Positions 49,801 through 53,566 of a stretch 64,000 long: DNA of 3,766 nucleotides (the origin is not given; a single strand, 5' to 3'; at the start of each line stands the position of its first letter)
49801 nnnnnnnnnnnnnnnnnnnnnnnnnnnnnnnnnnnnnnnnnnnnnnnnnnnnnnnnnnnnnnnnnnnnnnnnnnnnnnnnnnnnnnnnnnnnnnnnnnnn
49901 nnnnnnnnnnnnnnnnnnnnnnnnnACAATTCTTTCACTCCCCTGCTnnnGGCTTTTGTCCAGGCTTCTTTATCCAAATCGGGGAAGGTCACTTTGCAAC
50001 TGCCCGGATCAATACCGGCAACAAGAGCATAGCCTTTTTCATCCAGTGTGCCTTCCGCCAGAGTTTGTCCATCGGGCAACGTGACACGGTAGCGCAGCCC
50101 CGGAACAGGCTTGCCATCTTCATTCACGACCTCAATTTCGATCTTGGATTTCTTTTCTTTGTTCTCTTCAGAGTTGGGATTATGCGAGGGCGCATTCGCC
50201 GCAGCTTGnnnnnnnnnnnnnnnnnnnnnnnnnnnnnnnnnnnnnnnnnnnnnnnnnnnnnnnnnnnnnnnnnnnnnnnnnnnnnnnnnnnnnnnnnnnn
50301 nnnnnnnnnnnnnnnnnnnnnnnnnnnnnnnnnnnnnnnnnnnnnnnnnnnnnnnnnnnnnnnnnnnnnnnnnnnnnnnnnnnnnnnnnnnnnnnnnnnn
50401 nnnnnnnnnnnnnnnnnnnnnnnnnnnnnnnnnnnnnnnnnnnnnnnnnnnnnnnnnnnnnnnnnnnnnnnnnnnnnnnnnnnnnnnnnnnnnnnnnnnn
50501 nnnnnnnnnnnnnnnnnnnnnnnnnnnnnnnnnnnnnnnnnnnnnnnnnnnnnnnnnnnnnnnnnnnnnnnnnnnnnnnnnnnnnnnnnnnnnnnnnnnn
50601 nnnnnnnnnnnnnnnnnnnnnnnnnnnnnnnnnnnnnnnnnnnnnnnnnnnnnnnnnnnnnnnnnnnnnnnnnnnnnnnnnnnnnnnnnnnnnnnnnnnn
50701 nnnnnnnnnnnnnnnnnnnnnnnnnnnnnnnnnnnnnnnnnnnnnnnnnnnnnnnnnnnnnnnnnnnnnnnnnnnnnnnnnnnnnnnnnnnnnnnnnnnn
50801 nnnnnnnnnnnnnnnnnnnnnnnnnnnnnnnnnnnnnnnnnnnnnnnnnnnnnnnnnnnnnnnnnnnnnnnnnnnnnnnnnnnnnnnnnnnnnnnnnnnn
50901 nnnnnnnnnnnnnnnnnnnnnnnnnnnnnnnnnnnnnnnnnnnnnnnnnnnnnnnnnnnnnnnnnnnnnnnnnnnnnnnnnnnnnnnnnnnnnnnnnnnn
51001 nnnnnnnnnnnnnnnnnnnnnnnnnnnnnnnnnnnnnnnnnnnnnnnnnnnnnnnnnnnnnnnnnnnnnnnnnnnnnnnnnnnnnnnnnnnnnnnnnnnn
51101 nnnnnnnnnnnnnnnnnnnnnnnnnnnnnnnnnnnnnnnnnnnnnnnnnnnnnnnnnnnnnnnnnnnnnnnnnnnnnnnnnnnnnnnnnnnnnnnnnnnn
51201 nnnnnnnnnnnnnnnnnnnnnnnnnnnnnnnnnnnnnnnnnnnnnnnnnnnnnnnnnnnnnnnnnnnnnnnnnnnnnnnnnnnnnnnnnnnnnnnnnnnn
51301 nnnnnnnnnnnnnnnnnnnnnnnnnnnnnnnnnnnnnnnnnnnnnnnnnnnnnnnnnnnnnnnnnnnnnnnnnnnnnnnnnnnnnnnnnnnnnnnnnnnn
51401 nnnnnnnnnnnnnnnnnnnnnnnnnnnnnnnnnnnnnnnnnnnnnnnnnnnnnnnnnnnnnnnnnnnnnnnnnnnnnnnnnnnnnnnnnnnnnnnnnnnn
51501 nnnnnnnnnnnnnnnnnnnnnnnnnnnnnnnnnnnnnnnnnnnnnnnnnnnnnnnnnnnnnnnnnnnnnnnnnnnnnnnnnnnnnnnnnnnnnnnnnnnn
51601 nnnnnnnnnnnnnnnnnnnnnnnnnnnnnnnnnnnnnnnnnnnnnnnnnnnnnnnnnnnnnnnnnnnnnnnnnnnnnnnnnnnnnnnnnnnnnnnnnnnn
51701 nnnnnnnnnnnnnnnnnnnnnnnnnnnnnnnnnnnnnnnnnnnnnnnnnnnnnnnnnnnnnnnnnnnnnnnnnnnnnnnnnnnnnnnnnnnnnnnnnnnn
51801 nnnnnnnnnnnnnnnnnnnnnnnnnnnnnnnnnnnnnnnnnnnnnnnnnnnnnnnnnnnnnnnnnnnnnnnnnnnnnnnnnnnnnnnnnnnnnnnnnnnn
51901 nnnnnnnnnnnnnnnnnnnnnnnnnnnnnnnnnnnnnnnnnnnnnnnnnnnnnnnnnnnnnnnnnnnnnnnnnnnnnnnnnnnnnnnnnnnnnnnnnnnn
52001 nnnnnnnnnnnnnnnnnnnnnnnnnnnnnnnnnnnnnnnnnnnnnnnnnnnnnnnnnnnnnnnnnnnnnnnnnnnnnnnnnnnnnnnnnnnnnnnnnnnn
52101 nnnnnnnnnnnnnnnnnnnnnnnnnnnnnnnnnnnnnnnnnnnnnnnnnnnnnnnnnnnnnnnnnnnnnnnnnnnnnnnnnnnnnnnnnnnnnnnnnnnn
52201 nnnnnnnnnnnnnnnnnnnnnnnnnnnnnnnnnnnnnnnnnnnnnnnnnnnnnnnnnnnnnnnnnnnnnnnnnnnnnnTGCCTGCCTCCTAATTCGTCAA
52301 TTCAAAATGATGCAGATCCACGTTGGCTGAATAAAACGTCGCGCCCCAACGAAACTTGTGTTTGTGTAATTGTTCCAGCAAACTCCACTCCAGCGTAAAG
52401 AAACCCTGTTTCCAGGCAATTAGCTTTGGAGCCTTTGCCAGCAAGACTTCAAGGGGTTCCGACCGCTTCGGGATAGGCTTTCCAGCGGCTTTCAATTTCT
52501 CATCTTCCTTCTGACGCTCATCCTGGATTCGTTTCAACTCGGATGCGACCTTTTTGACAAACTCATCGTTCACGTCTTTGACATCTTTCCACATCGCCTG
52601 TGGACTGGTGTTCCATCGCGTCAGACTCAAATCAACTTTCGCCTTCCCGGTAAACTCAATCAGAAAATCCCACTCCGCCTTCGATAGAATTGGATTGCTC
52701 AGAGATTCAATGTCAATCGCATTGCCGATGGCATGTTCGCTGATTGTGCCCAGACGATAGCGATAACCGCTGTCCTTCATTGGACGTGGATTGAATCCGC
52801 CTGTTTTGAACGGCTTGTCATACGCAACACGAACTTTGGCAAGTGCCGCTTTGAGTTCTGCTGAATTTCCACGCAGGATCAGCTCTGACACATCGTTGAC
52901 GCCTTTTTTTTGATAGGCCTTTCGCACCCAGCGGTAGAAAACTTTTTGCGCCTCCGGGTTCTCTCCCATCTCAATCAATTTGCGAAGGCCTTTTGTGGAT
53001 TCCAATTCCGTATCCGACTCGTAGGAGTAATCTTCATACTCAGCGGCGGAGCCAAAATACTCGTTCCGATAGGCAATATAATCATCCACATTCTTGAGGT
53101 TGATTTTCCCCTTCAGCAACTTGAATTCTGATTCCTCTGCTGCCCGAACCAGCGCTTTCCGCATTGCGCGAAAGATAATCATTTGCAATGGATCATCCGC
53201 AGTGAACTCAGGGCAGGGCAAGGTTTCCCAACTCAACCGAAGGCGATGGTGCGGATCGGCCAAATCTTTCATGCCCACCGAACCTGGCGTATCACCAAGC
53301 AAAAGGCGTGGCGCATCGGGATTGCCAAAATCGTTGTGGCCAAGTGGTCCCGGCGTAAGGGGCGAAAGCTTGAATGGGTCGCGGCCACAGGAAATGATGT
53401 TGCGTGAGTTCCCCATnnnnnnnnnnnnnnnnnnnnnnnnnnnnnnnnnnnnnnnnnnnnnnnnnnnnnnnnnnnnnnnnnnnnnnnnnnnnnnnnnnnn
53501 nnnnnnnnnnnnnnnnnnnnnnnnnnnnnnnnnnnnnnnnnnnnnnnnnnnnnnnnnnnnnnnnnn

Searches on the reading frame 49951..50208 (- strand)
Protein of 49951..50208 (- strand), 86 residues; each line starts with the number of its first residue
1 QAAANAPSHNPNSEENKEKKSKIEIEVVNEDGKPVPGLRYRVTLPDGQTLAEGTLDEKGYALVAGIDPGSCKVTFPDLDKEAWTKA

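Call 67: search_solved_structures(query=A6, max_evalue=10, show_alignments=1)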
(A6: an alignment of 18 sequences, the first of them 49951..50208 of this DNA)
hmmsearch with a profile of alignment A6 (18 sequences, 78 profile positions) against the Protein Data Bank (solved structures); distinct sequences matched with E-value up to 10: 14.
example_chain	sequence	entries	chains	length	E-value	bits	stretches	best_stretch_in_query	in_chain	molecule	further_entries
7dm0_A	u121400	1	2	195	0.0004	23.5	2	28-56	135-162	Biofilm-associated surface protein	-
6fwv_A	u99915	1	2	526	0.0025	21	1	9-55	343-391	Collagen Adhesion protein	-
3kpt_A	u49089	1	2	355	0.075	16.2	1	14-62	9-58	Collagen adhesion protein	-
3rkp_A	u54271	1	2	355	0.075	16.2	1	14-62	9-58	Collagen adhesion protein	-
10ps_A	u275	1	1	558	0.083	16.1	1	21-69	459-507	Serine-aspartate repeat-containing protein D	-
6sjl_A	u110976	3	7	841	0.17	15.1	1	19-68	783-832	Putative type VI secretion protein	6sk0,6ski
6m3a_A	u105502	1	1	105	0.18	15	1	28-56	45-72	Biofilm-associated surface protein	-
1cwv_A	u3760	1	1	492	0.31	14.3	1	12-56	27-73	INVASIN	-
6eon_A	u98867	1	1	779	0.37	14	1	12-41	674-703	Beta-galactosidase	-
8f70_A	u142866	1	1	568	0.43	13.8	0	11-43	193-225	T18.1 Major pilin backbone protein T-antigen,Major pilin backbone protein T-antigen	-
6h56_A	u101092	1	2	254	0.44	13.8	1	26-55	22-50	Effector domain of Pseudomonas aeruginosa VgrG2b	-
1tmx_A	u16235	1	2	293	0.51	13.6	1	12-50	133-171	hydroxyquinol 1,2-dioxygenase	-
5oql_A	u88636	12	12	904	1.2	12.3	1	34-69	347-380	Periodic tryptophan protein 2-like protein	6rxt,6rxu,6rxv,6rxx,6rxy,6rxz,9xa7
1fj1_E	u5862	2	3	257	1.6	12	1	30-69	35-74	OUTER SURFACE PROTEIN A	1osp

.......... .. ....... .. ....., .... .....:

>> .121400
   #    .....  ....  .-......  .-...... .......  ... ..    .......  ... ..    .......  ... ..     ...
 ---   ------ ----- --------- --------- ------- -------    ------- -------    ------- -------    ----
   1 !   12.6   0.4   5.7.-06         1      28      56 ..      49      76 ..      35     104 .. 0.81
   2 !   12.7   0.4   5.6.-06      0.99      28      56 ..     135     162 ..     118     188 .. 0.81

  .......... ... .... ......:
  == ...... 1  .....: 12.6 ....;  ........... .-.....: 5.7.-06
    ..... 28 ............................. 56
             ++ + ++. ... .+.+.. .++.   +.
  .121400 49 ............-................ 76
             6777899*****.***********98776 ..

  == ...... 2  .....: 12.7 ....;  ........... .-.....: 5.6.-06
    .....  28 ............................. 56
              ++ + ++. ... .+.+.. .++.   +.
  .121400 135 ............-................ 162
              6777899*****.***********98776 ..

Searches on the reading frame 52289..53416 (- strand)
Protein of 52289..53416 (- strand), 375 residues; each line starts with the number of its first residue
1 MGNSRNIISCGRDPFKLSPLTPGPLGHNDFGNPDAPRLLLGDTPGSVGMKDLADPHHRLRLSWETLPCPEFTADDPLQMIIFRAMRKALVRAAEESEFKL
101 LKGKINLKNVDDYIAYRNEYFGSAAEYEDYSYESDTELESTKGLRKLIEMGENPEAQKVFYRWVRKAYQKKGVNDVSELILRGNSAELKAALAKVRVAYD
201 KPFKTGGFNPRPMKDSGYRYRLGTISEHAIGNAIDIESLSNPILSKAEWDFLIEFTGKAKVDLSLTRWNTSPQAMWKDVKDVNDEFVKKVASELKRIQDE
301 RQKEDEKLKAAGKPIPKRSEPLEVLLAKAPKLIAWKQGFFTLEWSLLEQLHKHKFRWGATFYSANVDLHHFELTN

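Call 5: search_protein_families(library=pfam, proteins=[window:52289-53416:-], max_evalue=0.1)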
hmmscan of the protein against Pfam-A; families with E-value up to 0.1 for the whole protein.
window:52289-53416:- (375 aa): 1 family
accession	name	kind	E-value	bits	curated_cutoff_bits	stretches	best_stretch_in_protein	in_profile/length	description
PF13539.11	Peptidase_M15_4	-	7.5e-06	26.9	25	1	224-249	5-30/70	D-alanyl-D-alanine carboxypeptidase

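Call 6: search_protein_families(library=ncbifam, proteins=[window:52289-53416:-], max_evalue=0.1)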
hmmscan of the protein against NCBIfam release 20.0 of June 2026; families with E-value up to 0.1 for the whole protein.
window:52289-53416:- (375 aa): 1 family
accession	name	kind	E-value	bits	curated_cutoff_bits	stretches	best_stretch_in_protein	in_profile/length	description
NF052631.1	prodigiosin_PigC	equivalog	0.039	11.8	1300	1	228-308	568-649/883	prodigiosin ligase PigC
